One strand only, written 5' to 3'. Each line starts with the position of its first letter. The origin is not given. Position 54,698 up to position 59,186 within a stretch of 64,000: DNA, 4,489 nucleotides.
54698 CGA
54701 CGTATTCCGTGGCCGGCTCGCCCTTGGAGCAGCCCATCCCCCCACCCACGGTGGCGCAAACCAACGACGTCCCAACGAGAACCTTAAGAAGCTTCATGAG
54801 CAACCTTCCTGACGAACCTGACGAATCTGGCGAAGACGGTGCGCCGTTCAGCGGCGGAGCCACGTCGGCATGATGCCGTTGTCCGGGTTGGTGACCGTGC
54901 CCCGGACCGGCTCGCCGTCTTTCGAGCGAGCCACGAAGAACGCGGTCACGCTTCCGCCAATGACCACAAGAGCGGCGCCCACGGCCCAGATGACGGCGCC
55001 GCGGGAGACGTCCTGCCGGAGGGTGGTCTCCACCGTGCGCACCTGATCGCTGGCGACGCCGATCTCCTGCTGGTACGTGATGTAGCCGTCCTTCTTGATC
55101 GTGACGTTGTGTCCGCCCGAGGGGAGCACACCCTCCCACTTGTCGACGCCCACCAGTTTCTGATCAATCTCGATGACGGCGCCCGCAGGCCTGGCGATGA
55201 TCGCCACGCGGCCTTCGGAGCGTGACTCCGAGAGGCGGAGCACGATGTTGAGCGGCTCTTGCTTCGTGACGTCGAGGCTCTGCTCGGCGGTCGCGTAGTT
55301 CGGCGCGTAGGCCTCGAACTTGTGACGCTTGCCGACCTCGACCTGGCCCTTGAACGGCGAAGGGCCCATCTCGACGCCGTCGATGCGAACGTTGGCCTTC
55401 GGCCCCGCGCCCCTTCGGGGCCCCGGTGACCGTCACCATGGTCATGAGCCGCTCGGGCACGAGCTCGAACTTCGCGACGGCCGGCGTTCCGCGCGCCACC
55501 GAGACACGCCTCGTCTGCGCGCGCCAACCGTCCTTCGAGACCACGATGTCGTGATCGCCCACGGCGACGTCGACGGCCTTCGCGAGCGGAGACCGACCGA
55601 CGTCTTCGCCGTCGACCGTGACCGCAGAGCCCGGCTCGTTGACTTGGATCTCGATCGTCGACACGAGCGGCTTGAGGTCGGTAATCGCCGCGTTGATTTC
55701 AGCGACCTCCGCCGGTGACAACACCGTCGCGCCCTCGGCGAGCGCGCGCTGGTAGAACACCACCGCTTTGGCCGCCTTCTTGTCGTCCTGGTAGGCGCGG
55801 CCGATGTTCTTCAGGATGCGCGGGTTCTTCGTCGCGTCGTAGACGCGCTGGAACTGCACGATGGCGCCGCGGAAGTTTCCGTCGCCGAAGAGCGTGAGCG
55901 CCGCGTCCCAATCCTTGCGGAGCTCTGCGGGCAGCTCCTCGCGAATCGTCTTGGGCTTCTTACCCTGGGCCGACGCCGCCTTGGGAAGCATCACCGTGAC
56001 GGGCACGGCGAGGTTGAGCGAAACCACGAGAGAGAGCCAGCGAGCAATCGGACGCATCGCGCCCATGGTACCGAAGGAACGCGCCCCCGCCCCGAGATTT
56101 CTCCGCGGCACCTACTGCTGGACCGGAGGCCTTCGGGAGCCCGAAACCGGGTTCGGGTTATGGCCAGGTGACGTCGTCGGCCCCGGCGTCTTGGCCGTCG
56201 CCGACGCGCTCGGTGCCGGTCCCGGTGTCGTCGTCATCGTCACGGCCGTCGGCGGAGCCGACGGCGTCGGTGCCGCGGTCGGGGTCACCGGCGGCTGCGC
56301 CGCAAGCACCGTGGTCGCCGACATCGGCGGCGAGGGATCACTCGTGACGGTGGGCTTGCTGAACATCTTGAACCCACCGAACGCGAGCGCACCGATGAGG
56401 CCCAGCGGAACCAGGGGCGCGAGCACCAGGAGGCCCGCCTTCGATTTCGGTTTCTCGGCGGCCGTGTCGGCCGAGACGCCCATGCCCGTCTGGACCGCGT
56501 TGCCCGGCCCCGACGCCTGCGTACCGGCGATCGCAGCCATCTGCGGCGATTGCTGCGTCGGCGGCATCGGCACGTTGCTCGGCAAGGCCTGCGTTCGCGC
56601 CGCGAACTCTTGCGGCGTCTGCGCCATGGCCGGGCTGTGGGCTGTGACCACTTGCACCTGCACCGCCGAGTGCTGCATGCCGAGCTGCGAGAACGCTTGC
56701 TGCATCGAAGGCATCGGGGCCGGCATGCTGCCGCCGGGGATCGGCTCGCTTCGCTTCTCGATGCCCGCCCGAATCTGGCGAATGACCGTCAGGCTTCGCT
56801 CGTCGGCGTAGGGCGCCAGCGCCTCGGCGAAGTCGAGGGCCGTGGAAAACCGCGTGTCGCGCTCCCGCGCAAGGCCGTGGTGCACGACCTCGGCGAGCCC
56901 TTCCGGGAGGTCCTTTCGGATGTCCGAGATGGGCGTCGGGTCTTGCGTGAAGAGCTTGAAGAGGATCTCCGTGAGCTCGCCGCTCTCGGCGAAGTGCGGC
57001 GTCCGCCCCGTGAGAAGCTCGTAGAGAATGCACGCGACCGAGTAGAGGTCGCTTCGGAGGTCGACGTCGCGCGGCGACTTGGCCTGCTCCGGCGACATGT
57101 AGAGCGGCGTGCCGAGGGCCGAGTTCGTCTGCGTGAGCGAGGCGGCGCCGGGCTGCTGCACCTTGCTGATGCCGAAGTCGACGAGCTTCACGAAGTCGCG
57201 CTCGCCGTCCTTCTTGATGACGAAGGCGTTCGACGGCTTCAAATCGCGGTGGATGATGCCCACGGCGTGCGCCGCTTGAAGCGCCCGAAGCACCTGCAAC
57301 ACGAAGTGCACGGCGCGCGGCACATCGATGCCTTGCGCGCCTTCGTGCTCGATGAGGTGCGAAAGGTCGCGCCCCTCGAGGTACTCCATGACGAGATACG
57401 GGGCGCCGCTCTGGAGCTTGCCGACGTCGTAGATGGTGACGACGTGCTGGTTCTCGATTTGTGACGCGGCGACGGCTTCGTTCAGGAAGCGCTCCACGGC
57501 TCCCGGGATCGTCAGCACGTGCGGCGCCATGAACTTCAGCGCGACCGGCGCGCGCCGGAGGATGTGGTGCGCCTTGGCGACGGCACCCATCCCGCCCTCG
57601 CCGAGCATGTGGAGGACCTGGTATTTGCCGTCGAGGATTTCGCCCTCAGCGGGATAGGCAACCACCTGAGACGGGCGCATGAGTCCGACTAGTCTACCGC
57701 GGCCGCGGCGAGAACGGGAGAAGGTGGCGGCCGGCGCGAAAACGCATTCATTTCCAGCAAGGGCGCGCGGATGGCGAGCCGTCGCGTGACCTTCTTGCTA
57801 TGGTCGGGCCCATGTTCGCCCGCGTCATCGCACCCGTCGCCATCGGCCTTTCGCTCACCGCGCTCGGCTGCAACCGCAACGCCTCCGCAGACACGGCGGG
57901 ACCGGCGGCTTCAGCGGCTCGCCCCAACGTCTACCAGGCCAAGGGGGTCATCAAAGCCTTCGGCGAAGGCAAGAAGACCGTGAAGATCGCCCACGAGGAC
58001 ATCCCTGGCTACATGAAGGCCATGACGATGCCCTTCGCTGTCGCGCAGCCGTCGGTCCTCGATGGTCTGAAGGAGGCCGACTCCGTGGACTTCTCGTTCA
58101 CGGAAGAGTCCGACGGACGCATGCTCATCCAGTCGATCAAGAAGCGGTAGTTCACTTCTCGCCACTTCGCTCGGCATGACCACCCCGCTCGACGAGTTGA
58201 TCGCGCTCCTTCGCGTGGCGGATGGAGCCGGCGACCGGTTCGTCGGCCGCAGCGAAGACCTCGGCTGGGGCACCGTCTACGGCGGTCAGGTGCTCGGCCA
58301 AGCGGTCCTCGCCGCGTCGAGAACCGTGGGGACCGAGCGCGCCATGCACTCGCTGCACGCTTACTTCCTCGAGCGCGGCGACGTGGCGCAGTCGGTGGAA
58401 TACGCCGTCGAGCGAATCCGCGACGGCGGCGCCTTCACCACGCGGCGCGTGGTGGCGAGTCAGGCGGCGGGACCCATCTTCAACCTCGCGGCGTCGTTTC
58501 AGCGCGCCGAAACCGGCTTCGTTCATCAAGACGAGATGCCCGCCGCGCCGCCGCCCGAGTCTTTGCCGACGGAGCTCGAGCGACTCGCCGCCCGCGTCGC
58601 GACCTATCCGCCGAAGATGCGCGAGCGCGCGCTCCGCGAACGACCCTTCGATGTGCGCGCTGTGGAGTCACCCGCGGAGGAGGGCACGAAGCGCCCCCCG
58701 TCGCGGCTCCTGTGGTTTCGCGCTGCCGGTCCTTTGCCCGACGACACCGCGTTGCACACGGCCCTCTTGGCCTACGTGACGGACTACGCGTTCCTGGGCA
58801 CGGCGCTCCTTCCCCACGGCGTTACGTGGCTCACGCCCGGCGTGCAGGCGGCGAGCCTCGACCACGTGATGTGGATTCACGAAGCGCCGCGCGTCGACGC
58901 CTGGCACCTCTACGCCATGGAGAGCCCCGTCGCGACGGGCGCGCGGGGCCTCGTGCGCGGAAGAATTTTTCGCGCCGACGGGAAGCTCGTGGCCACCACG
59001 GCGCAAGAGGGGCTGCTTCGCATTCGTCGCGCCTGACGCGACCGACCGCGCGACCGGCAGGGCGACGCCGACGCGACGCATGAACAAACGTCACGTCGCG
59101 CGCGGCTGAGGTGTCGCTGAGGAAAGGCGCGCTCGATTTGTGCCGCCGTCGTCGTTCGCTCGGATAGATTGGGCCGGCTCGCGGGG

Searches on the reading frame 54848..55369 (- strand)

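Call 22: search_protein_families(library=pfam, proteins=[window:54848-55369:-], max_evalue=0.00001)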
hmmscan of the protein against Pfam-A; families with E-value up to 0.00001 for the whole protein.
window:54848-55369:- (173 aa): 2 families
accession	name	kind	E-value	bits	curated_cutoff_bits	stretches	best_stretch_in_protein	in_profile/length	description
PF08308.17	PEGA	-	1.4e-11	44.5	20.8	1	53-119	2-69/71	PEGA domain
PF13620.12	CarboxypepD_reg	-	7.6e-06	26.6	32.3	0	82-117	45-81/82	Carboxypeptidase regulatory-like domain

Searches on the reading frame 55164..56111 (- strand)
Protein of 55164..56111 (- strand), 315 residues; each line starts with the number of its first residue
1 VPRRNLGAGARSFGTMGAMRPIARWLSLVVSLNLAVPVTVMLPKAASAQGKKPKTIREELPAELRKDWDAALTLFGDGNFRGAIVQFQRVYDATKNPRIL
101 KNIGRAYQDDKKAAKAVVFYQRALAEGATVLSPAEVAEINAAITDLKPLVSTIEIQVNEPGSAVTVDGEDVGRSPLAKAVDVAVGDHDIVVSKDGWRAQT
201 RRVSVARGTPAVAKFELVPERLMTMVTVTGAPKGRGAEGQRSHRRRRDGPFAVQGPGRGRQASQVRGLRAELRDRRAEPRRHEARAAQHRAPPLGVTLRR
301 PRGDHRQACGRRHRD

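Call 23: search_protein_families(library=pfam, proteins=[window:55164-56111:-], max_evalue=0.00001)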
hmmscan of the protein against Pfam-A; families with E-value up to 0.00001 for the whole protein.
window:55164-56111:- (315 aa): 1 family
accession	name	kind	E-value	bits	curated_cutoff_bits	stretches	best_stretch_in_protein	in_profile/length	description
PF08308.17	PEGA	-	4.8e-10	39.6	20.8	1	151-218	2-68/71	PEGA domain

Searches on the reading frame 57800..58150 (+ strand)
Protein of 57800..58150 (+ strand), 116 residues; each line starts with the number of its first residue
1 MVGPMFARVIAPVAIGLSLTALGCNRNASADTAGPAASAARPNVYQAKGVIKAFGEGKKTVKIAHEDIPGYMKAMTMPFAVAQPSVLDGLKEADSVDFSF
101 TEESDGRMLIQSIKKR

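Call 23: search_protein_families(library=pfam, proteins=[window:57800-58150:+], max_evalue=0.00001)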
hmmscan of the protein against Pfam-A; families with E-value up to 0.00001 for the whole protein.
window:57800-58150:+ (116 aa): 1 family
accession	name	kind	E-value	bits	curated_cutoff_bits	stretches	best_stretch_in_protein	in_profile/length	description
PF11604.15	CusF_Ec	-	1.3e-17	63.8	27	1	45-115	2-72/72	Copper binding periplasmic protein CusF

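Call 40: find_encoding_contigs(protein=window:57800-58150:+, flank=3000, max_places=3)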
Protein window:57800-58150:+ (116 aa): no gene with exactly this product is on record in the collection.

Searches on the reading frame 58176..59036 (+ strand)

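Call 23: search_protein_families(library=pfam, proteins=[window:58176-59036:+], max_evalue=0.00001)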
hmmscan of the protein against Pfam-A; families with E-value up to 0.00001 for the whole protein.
window:58176-59036:+ (286 aa): 3 families
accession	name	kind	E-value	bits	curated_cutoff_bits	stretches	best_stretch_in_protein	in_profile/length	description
PF02551.21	Acyl_CoA_thio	-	1.8e-36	125.4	21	1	154-280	8-132/132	Acyl-CoA thioesterase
PF20789.3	4HBT_3C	-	1e-26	94.2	24.1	1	155-280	19-139/140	Acyl-CoA thioesterase C-terminal domain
PF13622.12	4HBT_3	-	1.6e-17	64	24.3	1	31-109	5-83/83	Acyl-CoA thioesterase N-terminal domain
